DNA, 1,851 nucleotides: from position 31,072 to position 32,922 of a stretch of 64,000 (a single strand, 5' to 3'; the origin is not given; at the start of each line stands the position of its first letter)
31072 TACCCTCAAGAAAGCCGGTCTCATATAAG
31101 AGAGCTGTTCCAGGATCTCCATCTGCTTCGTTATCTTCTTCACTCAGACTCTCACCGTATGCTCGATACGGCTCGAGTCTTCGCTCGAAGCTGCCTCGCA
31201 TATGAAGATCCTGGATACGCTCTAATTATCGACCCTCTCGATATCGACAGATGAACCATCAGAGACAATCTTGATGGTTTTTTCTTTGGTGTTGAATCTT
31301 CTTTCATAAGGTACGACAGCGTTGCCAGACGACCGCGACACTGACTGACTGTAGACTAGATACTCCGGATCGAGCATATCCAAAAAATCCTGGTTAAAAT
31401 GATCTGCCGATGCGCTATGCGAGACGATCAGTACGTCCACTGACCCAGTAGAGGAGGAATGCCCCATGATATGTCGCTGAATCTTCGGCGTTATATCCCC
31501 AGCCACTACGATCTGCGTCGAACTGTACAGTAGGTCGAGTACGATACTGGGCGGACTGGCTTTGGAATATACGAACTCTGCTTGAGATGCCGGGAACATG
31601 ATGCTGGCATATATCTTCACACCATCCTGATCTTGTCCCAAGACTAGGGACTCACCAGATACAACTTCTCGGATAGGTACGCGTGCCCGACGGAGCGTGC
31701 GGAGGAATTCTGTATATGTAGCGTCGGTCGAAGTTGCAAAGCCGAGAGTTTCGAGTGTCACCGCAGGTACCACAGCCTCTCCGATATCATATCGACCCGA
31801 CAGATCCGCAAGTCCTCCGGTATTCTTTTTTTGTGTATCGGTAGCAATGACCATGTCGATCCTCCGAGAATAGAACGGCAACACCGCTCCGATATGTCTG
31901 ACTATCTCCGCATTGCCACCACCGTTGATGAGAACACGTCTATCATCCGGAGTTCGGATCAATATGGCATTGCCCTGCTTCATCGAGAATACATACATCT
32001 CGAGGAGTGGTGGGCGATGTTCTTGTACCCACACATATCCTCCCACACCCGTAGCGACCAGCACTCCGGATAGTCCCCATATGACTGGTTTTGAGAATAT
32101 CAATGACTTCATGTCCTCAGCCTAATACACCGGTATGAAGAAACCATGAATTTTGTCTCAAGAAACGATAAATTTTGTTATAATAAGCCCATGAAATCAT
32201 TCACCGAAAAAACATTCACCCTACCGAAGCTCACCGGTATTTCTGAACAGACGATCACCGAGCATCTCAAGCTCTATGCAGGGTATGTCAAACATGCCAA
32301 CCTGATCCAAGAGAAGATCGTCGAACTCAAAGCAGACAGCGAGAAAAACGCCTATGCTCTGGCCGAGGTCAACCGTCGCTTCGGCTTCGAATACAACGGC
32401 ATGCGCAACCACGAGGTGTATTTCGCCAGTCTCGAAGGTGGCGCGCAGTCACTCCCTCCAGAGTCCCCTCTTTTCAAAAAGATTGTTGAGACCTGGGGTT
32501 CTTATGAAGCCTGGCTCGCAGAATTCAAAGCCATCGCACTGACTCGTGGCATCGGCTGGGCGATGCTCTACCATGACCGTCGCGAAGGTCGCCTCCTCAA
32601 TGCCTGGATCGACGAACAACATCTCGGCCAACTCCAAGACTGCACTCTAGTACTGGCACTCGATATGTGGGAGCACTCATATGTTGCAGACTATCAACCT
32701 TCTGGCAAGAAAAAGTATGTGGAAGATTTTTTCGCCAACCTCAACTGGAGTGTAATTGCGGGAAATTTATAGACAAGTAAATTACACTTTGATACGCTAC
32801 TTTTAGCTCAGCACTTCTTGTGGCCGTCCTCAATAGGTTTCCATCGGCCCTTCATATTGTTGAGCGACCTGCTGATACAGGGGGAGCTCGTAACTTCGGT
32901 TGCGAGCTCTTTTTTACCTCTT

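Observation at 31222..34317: ComEC split into two genes by an opposite-strand SOD gene; segment bracketed by an exact 27-bp direct repeat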

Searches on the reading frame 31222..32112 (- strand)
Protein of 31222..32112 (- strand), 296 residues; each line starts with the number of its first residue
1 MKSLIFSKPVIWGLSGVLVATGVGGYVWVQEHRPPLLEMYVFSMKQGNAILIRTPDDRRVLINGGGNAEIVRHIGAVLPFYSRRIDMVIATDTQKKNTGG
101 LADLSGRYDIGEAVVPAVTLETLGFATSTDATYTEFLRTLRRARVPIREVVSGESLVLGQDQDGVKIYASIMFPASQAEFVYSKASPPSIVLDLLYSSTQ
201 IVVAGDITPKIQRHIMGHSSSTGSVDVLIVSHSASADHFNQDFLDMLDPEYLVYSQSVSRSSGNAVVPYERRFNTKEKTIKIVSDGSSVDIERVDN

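Call 9: search_protein_families(library=pfam, proteins=[window:31222-32112:-], max_evalue=0.01)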
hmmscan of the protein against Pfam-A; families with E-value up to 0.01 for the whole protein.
window:31222-32112:- (296 aa): 0 families

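Call 10: search_protein_families(library=ncbifam, proteins=[window:31222-32112:-], max_evalue=0.01)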
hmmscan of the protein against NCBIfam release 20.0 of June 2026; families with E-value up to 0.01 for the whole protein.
window:31222-32112:- (296 aa): 1 family
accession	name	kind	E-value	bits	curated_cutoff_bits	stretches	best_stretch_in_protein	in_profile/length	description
NF049846.1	blaAHM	exception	0.0025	16.8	590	1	133-277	150-283/304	AHM family subclass B3-like metallo-beta-lactamase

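Call 11: find_encoding_contigs(protein=window:31222-32112:-, flank=6000, max_places=6)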
Protein window:31222-32112:- (296 aa): 8 contigs read that carry it; 4 places shown.
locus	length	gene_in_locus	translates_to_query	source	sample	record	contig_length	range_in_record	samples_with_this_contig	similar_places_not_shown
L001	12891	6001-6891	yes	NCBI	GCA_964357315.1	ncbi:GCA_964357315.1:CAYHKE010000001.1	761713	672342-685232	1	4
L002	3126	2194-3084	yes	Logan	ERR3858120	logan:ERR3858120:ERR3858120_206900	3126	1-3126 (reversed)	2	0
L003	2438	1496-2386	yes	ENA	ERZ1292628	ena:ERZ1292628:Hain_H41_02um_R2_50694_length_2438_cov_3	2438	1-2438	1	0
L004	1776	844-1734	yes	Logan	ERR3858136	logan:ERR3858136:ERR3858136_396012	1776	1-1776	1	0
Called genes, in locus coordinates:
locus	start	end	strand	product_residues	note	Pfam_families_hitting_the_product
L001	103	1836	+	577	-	PF01368:DHH, PF02272:DHHA1, PF17768:RecJ_OB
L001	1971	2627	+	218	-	-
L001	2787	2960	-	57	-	-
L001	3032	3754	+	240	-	PF00075:RNase_H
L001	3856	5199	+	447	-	PF13567:DUF4131, PF03772:Competence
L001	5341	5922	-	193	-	PF02777:Sod_Fe_C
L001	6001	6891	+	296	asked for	-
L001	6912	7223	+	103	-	-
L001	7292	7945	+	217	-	PF02163:Peptidase_M50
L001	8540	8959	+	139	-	PF00164:Ribosom_S12_S23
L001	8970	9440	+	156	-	PF00177:Ribosomal_S7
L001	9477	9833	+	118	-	PF05635:23S_rRNA_IVP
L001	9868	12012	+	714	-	PF00009:GTP_EFTU, PF03144:GTP_EFTU_D2, PF22042:EF-G_D2, PF14492:EFG_III, PF16658:RF3_C (weak), PF03764:EFG_IV, PF00679:EFG_C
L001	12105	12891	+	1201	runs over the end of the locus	PF01471:PG_binding_1, PF19077:Big_13 (faint), PF00801:PKD (weak), PF18911:PKD_4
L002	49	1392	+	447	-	PF13567:DUF4131, PF03772:Competence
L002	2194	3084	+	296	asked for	-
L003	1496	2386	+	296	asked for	-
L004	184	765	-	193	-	PF02777:Sod_Fe_C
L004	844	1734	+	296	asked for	-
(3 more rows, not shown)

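Call 12: search_solved_structures(query=window:31222-32112:-, max_evalue=10, show_alignments=2)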
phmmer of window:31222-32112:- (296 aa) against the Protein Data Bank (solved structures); distinct sequences matched with E-value up to 10: 5.
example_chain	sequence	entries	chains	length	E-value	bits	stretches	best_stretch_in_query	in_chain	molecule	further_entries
9ic4_A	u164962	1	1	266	4.2e-10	42.6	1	41-257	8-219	Competence protein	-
30bt_A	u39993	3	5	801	1.7e-08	37.3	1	37-256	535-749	Beta-lactamase-like domain | ComEC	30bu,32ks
3cqy_A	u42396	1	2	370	0.38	13.2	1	53-119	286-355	Anhydro-N-acetylmuramic acid kinase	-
6qdv_D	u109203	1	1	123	0.46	12.9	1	208-281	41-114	PRKR-interacting protein 1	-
5xjc_X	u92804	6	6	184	1.1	11.7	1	208-281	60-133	PRKR-interacting protein 1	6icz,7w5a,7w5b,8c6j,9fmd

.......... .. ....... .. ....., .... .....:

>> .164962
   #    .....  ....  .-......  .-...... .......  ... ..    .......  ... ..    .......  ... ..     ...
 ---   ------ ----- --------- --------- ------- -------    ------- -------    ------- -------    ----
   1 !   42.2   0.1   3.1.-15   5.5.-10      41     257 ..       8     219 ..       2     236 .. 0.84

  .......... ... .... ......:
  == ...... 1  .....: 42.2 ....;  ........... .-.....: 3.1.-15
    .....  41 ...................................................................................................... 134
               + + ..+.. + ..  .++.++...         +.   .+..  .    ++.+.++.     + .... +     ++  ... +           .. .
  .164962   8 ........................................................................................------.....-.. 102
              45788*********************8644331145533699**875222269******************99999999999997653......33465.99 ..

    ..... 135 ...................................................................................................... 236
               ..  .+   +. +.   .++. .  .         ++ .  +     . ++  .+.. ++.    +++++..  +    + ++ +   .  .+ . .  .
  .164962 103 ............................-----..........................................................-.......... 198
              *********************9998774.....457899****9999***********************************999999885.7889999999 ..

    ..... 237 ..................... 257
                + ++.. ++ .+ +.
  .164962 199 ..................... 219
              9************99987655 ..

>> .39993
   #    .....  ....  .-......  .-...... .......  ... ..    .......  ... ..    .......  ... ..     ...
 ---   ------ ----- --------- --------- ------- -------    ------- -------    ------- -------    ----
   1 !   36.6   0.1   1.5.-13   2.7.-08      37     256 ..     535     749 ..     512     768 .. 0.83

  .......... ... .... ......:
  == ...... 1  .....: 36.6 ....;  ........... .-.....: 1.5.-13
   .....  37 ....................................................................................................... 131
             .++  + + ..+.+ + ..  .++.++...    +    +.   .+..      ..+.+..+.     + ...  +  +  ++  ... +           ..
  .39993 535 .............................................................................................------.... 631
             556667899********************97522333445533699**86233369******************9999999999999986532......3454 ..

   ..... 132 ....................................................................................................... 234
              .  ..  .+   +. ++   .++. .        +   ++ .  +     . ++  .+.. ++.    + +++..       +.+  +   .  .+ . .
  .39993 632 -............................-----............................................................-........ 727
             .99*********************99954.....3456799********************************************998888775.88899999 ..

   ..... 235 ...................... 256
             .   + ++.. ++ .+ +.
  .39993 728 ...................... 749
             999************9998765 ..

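Call 13: find_homologous_proteins(query=window:31222-32112:-, max_evalue=0.001)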
Query window:31222-32112:- (296 aa): 103 proteins with E <= 0.001 among 2325 candidates.
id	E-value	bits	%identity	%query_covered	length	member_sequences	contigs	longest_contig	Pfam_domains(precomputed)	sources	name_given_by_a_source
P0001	1.4e-129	449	68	100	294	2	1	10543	-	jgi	jgi:competence protein ComEC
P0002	7.5e-127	440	67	100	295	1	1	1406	-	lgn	-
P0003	2.3e-121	422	67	91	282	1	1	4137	-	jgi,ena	-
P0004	1.8e-107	377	98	62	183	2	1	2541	-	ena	-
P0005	1.9e-80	288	47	99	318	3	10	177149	-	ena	-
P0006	1.2e-78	282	46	99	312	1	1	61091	-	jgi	jgi:hypothetical protein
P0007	4.3e-78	280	48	99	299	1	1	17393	-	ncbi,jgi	-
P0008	9.7e-77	276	47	100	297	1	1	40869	-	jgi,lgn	-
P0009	1.2e-76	276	45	99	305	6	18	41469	-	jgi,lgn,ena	jgi:competence protein ComEC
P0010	2.9e-73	265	44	91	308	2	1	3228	-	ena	-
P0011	2.8e-72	261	43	98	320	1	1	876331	-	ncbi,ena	-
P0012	8.1e-72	260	43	97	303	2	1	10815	-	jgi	jgi:competence protein ComEC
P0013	2.0e-71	259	43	99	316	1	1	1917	-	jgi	jgi:competence protein ComEC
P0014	2.6e-71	258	41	99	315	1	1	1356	-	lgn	-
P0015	1.0e-70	256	44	97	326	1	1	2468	-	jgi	jgi:beta-lactamase superfamily II metal-dependent hydrolase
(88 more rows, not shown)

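Call 15: find_related_loci(query=A1, collection=genome_contigs, flank=6000)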
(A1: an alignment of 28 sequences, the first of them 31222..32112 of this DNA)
Query A1 (296 aa) in genome_contigs; peptide patterns used: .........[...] (x = any residue, [..] = any of these).
62 stretches matched a pattern; 57 encode a relative of the query (tblastn E <= 1e-3); 57 distinct loci.
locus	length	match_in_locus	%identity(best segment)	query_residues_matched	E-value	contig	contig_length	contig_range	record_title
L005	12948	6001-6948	43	1-291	6e-81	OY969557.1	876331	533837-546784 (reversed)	MAG: uncultured bacterium isolate MFD09286.bin.c.8 genome assembly, chromosome: 1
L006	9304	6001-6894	48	1-294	3e-80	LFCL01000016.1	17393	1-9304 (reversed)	MAG: Parcubacteria bacterium C7867-002 C7867_00355, whole genome shotgun sequence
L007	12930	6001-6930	41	1-293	3e-79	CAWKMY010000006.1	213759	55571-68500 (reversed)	MAG: uncultured bacterium isolate MFD01223.bin.2.47 genome assembly, contig: contig_8201, whole genome shotgun sequence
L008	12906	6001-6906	43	1-293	3e-76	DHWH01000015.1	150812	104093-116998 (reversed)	MAG TPA_asm: Patescibacteria group bacterium UBA5187 UBA5187_contig_644, whole genome shotgun sequence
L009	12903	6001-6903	43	5-293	1e-75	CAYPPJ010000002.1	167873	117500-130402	MAG TPA_asm: uncultured Candidatus Saccharibacteria bacterium isolate SRP278252_co2_123 genome assembly, contig: NODE_99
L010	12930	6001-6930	41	1-291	1e-74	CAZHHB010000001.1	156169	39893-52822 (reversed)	MAG TPA_asm: uncultured Candidatus Saccharibacteria bacterium isolate ERP113451_co1_453 genome assembly, contig: NODE_31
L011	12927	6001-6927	40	17-292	1e-73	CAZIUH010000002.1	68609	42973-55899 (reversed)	MAG TPA_asm: uncultured Candidatus Saccharibacteria bacterium isolate SRP178699_co1_126 genome assembly, contig: NODE_30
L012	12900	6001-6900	41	7-291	6e-73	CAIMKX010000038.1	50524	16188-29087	uncultured bacterium isolate AM-2014-D8_bin-0381 genome assembly, contig: bin-0381:38/56, whole genome shotgun sequence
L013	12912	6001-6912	39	7-292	5e-71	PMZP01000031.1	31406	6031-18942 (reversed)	MAG: Candidatus Taylorbacteria bacterium isolate fen_1323 73.20110800_E3D.67_contig_17857, whole genome shotgun sequence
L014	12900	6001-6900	43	1-292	6e-71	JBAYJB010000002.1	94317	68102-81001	MAG: Candidatus Paceibacterota bacterium isolate SO_2016_GW1_45 scaffold00531_OW334_2016, whole genome shotgun sequence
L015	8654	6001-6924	39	6-291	9e-71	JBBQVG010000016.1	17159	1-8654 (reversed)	MAG: Candidatus Paceibacteria bacterium isolate Co_metawrap_1985 Cmw_1985_k141_2408931_length_17159_cov_10.0000, whole g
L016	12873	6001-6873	42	6-291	3e-69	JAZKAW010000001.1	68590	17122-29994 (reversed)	MAG: Patescibacteria group bacterium isolate ADI_H3L2_1_122_18_3-bin049_1 ADIH3L21_B049_1_000000000001, whole genome sho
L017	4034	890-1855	39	7-291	4e-69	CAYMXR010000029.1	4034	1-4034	MAG TPA_asm: uncultured Candidatus Saccharibacteria bacterium isolate SRP285395_co1_44 genome assembly, contig: NODE_435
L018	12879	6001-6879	41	7-292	1e-70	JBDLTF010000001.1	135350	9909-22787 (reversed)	MAG: Candidatus Parcubacteria bacterium isolate lajara_2019_sw_WHONDRS-S19S_0034_A_bin.6 scaffold_000004, whole genome s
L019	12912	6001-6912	40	5-291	3e-68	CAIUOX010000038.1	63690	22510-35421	uncultured bacterium isolate AlinenLipids_bin-8985 genome assembly, contig: bin-8985:38/42, whole genome shotgun sequenc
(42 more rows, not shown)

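Call 81: search_protein_families(library=padloc, proteins=[window:31222-32112:-], max_evalue=1)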
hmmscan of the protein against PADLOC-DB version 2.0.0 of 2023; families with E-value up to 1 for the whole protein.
window:31222-32112:- (296 aa): 4 families
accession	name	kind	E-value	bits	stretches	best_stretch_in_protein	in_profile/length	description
PDLC03805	RTasMBL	-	6.5e-08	30.1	2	188-257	185-259/322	DRT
PDLC04675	PDC-M48B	-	6.5e-06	23.6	1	189-262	159-235/291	-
PDLC03854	LmuA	-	3.7e-05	21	2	189-253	216-285/345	-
PDLC04676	PDC-M48B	-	5.9e-05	20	1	41-113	12-89/357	-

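Call 83: search_solved_structures(query=A1, max_evalue=0.001, show_alignments=2)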
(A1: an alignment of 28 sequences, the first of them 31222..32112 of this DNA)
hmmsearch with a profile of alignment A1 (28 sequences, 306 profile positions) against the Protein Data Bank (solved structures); distinct sequences matched with E-value up to 0.001: 2.
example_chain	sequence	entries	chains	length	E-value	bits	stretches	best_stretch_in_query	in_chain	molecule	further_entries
30bt_A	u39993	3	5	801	7.5e-16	61.4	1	32-256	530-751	Beta-lactamase-like domain | ComEC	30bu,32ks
9ic4_A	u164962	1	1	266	1.2e-14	57.4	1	37-253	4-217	Competence protein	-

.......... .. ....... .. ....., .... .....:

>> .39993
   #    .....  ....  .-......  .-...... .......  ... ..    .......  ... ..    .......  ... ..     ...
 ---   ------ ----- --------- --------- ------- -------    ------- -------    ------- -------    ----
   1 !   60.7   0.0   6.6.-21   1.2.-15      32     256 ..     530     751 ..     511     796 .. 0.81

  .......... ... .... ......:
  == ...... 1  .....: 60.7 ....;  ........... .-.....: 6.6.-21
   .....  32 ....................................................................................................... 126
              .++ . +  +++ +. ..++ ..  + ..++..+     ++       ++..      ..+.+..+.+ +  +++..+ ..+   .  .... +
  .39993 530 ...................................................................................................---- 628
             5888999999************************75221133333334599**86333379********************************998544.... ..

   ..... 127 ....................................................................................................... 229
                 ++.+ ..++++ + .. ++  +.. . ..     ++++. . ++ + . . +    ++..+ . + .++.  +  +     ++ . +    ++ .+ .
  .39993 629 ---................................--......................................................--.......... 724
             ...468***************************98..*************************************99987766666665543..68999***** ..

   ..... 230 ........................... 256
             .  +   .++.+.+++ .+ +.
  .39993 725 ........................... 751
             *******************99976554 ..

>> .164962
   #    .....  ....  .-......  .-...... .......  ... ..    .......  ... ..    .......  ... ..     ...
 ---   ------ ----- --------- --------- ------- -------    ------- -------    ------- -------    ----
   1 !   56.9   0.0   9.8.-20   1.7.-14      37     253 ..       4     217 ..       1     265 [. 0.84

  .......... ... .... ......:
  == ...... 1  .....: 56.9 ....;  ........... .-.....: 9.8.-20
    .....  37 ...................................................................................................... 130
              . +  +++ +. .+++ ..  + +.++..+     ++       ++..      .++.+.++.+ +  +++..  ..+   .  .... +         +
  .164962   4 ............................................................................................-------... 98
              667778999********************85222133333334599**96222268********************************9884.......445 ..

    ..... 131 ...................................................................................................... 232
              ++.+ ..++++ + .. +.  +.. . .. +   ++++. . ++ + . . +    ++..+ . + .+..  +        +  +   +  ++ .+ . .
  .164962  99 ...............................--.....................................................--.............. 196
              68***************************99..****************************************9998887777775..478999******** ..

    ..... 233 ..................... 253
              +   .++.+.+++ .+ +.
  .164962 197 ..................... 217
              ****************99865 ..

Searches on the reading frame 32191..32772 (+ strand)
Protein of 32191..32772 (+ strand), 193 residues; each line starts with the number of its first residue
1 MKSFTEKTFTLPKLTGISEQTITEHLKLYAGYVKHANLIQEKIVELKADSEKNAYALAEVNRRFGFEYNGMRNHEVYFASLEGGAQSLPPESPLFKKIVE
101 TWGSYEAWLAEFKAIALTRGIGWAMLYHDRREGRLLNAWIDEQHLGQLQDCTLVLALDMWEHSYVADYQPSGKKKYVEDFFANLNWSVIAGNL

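Call 9: search_protein_families(library=pfam, proteins=[window:32191-32772:+], max_evalue=0.01)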
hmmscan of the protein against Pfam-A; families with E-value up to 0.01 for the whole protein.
window:32191-32772:+ (193 aa): 2 families
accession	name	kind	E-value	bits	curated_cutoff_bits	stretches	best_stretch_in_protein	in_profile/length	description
PF02777.23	Sod_Fe_C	-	8.3e-21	74.4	20.9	1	91-190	2-100/102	Iron/manganese superoxide dismutases, C-terminal domain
PF00081.27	Sod_Fe_N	-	8e-05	23.5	27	1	17-81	18-81/82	Iron/manganese superoxide dismutases, alpha-hairpin domain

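Call 10: search_protein_families(library=ncbifam, proteins=[window:32191-32772:+], max_evalue=0.01)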
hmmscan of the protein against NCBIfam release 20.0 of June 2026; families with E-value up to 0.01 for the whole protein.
window:32191-32772:+ (193 aa): 3 families
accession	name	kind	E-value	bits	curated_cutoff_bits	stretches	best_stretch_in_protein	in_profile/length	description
NF041312.1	Superox_dis_Halo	equivalog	1.4e-24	87.2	300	1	17-190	16-185/196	superoxide dismutase [Mn]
NF007832.0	PRK10543.1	equivalog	5e-13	49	348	1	31-193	27-191/193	superoxide dismutase [Fe]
NF008177.0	PRK10925.1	equivalog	2.8e-08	33.8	363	1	24-188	27-197/206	superoxide dismutase [Mn]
